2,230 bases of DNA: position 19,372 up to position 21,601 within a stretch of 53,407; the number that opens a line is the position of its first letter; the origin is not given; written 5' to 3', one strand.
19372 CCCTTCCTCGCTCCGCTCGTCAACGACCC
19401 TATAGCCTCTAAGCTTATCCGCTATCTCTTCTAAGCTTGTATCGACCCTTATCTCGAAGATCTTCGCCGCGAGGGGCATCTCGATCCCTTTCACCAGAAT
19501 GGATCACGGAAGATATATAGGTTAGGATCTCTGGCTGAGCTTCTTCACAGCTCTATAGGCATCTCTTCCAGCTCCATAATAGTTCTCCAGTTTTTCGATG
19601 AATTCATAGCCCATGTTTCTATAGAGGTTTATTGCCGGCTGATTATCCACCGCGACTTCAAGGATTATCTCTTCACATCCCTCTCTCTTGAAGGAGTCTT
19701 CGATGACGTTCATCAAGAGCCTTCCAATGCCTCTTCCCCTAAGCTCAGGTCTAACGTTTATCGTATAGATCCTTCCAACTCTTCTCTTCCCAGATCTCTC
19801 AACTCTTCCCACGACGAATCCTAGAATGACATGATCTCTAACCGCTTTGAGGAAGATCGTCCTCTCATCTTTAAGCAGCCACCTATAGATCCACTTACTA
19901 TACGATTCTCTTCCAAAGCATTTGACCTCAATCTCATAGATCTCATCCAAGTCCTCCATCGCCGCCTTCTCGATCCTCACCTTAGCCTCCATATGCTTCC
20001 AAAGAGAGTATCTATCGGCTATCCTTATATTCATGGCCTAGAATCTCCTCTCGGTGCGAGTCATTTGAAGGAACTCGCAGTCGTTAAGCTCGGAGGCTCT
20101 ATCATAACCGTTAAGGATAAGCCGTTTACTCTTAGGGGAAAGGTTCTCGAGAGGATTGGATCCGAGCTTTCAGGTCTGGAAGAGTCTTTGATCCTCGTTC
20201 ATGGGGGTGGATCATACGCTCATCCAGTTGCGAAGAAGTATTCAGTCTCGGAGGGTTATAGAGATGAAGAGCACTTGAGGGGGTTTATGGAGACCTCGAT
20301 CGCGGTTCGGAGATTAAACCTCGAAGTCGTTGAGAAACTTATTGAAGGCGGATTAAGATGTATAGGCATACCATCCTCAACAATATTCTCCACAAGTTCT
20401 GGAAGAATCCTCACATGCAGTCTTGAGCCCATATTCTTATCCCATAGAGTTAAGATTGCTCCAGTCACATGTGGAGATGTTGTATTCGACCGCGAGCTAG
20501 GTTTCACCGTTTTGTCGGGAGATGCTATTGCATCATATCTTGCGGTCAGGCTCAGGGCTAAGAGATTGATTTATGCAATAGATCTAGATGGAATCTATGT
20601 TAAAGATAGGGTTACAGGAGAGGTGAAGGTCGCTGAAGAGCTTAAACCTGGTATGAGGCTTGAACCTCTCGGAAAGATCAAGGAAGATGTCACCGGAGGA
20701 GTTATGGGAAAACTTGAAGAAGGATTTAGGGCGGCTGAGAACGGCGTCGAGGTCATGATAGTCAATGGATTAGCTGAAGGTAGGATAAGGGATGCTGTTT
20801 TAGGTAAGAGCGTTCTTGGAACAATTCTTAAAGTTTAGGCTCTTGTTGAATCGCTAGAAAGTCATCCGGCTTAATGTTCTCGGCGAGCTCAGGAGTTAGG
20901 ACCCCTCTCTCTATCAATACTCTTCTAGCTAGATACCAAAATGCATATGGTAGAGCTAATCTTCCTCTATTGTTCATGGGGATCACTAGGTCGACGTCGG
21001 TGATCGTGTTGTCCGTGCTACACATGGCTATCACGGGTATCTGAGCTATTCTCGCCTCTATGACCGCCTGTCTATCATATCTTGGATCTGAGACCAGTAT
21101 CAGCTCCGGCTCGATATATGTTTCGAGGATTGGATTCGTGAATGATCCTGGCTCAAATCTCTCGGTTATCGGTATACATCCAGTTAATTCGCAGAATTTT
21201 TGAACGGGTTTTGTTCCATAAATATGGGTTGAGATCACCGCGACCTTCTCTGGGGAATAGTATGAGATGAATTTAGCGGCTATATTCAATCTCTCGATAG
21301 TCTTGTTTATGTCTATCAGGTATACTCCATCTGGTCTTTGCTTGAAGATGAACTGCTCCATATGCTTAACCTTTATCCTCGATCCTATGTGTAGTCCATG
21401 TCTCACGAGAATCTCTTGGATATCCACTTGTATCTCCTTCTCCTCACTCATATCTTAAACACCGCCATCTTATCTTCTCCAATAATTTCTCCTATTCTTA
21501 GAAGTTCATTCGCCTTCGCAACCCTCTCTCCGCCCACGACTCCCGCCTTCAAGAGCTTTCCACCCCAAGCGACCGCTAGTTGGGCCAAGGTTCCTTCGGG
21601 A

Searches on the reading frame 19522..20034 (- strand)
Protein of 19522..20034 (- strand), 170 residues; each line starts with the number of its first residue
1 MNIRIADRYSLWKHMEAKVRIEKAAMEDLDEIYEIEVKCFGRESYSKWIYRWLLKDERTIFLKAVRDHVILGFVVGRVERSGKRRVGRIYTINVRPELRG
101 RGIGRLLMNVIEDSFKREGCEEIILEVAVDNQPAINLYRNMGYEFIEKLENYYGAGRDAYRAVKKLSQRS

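Call 3: search_protein_families(library=pfam, proteins=[window:19522-20034:-], max_evalue=0.01)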
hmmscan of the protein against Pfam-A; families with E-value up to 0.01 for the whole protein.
window:19522-20034:- (170 aa): 7 families
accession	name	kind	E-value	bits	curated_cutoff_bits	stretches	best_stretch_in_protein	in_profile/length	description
PF00583.31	Acetyltransf_1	-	6.3e-23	81.7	20.7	1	30-143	2-116/116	Acetyltransferase (GNAT) family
PF13508.13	Acetyltransf_7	-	1.9e-12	47.8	27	1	60-144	4-83/84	Acetyltransferase (GNAT) domain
PF13673.13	Acetyltransf_10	-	2.9e-11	43.9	23.6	1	35-148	8-112/128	Acetyltransferase (GNAT) domain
PF13420.13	Acetyltransf_4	-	8.3e-10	39.3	24.3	1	43-154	35-145/155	Acetyltransferase (GNAT) domain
PF08445.16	FR47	-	2e-09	37.7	22.1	1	84-148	19-82/86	FR47-like protein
PF13523.12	Acetyltransf_8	-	0.00013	22.1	27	1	96-148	89-142/145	Acetyltransferase (GNAT) domain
PF13527.13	Acetyltransf_9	-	0.0012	19.2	25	1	21-145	2-126/127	Acetyltransferase (GNAT) domain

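Call 4: search_protein_families(library=ncbifam, proteins=[window:19522-20034:-], max_evalue=0.01)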
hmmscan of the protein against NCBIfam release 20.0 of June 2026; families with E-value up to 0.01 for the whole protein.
window:19522-20034:- (170 aa): 32 families (the best 25 are shown)
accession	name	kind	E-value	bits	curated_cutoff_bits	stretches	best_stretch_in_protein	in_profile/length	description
TIGR01575.1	rimI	equivalog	3.8e-23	82.1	86.4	1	28-160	1-130/132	ribosomal protein S18-alanine N-acetyltransferase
NF002959.0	PRK03624.1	equivalog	1.5e-14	53.9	124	1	17-146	5-132/147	GNAT family acetyltransferase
TIGR03448.1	mycothiol_MshD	equivalog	1.4e-11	44.3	163.1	1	57-147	198-289/294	mycothiol synthase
NF007025.1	PRK09491.1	equivalog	4.8e-11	42.8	173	1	21-155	3-131/145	ribosomal protein S18-alanine N-acetyltransferase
NF000487.1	stat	exception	9.9e-11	41.5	420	1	67-148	87-166/189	streptothricin N-acetyltransferase STAT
NF040503.1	resist_ArsN1a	equivalog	5.8e-08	32.6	170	1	49-144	37-134/159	arsinothricin resistance N-acetyltransferase ArsN1 family A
NF043067.1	AAC_6p_group_E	equivalog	9.1e-08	32.1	140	1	42-148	19-132/140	aminoglycoside 6'-N-acetyltransferase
TIGR03585.1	PseH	equivalog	7.1e-07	29.4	93.1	1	64-153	56-143/156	UDP-4-amino-4,6-dideoxy-N-acetyl-beta-L-altrosamine N-acetyltransferase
NF007527.0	PRK10140.1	equivalog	1e-06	28.7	236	1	54-153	45-145/162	N-acetyltransferase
NF033083.0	AAC_3_I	equivalog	1.6e-06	28.3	200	1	40-143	29-134/145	AAC(3)-I family aminoglycoside N-acetyltransferase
NF000110.2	AAC_6p_If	exception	4.8e-06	26.8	300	1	88-149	74-135/144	aminoglycoside N-acetyltransferase AAC(6')-If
NF008212.0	PRK10975.1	equivalog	5.6e-06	26.3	219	1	45-144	124-221/232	dTDP-4-amino-4,6-dideoxy-D-galactose acyltransferase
TIGR03103.1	trio_acet_GNAT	equivalog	9.6e-06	24.4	569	1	87-147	156-216/547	N-acetylglutaminylglutamine synthetase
NF049894.1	CG3035_N_ac_Glu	equivalog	1.2e-05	24.7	280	1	82-143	229-289/300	N-acetylglutamate synthase, CG3035 family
NF007853.0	PRK10562.1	equivalog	1.8e-05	25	125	1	91-148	73-125/146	N-acetyltransferase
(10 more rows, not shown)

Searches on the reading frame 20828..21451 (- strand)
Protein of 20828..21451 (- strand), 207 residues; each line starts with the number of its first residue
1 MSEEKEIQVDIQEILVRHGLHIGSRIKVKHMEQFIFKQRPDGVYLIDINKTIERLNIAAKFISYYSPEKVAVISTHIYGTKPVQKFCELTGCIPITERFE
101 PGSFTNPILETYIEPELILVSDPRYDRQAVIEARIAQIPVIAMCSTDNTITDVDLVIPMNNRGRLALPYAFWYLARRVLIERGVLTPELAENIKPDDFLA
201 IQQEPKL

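Call 13: find_related_loci(query=window:20828-21451:-, collection=genome_contigs, flank=10000)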
Query window:20828-21451:- (207 aa) in genome_contigs; peptide patterns used: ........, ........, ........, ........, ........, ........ (x = any residue, [..] = any of these).
125 stretches matched a pattern; 19 encode a relative of the query (tblastn E <= 1e-3); 19 distinct loci.
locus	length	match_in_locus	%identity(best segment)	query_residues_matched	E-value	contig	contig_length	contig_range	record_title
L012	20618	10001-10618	97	1-206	8e-135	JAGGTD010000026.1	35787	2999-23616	MAG: Thaumarchaeota archaeon isolate AUK039 PB_MANV_039_c_000000000045, whole genome shotgun sequence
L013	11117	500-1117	97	1-206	8e-135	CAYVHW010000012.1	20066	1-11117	MAG TPA_asm: uncultured Nitrososphaeria archaeon isolate binchicken_co6_540 genome assembly, contig: NODE_2646_length_20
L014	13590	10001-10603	81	2-202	2e-115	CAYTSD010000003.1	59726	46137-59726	MAG TPA_asm: uncultured Nitrososphaeria archaeon isolate binchicken_co80_166 genome assembly, contig: NODE_47_length_597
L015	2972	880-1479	79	2-201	2e-112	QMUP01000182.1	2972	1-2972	MAG: Candidatus Wolframiiraptor sp. isolate B99-G9 B99_Guay9_scaffold_83134, whole genome shotgun sequence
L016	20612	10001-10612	78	1-202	3e-109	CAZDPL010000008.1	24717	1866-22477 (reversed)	MAG TPA_asm: uncultured Nitrososphaeria archaeon isolate binchicken_co184_688 genome assembly, contig: NODE_3164_length_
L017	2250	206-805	78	2-201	3e-113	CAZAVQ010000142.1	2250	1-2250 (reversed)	MAG TPA_asm: uncultured Nitrososphaeria archaeon isolate binchicken_co6_180 genome assembly, contig: NODE_71499_length_2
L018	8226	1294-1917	75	2-207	4e-108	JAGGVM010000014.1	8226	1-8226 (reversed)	MAG: Thaumarchaeota archaeon isolate AUK100 PB_MBMC_054_c_000000000009, whole genome shotgun sequence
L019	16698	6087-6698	75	1-204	8e-107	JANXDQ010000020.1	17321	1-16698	MAG: Aigarchaeota archaeon isolate SKYB129 NODE_20_length_17321_cov_18.785143, whole genome shotgun sequence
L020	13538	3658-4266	76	2-204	2e-106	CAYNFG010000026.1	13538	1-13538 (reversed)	MAG TPA_asm: uncultured Nitrososphaeria archaeon isolate SRP141559_co1_273 genome assembly, contig: NODE_2497_length_135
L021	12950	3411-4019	76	1-201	5e-106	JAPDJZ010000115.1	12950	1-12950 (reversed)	MAG: archaeon isolate S4B6_HD70 c_000000001176, whole genome shotgun sequence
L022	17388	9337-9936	76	2-202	5e-104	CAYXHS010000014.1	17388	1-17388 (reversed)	MAG TPA_asm: uncultured Nitrososphaeria archaeon isolate binchicken_co184_276 genome assembly, contig: NODE_5691_length_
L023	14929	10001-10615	61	1-203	2e-86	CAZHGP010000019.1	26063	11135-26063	MAG TPA_asm: uncultured Nitrososphaeria archaeon isolate SRP104967_co1_8 genome assembly, contig: NODE_614_length_26063_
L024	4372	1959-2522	46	13-200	7e-57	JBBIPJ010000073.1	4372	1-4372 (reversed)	MAG: archaeon isolate QH2S170213_bin_30 NODE_3111_length_4372_cov_3.200371, whole genome shotgun sequence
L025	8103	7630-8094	55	13-167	7e-56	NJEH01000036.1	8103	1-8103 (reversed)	MAG: Thermofilum sp. ex4484_15 ex4484_15_scaffold_7665_length_8103__count_934, whole genome shotgun sequence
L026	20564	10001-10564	44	13-200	7e-56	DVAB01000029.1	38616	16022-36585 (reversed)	MAG TPA_asm: Candidatus Naiadarchaeum limnaeum isolate MAG_bin1129 SRR2090159.bin1129_genomic_k141_1943800, whole genome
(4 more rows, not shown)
